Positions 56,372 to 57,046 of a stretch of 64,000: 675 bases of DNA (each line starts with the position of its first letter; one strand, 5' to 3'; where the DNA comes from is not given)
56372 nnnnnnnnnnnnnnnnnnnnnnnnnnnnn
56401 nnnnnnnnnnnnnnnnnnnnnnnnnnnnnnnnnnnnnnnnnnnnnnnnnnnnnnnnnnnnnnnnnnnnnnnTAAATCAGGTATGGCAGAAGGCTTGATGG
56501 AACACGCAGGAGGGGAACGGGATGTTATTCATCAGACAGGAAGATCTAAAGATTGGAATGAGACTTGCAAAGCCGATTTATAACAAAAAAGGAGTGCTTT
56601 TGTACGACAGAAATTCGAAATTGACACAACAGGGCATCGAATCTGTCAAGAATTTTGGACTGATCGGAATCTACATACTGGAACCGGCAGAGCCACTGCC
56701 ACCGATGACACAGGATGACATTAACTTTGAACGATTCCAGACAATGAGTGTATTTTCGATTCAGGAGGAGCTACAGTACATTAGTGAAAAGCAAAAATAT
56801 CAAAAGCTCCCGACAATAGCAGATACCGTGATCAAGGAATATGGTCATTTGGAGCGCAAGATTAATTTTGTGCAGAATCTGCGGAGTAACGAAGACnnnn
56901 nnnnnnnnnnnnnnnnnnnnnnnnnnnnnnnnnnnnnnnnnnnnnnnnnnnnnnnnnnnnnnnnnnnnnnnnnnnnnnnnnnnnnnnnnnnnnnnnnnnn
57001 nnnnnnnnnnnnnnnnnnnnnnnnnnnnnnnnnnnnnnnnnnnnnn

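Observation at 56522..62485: Candidate four-gene signalling operon: GYP-less HD-GYP, dead PilT ATPase, FIST, and hydrogenase-like GGDEF-EAL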

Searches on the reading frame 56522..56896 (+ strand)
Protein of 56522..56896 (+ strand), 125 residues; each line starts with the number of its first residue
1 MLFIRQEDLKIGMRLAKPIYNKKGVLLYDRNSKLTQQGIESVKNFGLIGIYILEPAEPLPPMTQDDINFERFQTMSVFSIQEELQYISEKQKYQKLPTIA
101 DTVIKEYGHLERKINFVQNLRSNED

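Call 61: search_protein_families(library=pfam, proteins=[window:56522-56896:+], max_evalue=10)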
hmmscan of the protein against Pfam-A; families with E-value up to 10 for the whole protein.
seq(125 aa): 0 families
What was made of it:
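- Closest known: Degenerate HD-GYP proteins, for example Bd1817. Different: The protein has its own conserved N- and C-terminal domains with no Pfam match (call 61), and it is genetically paired with PilT.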
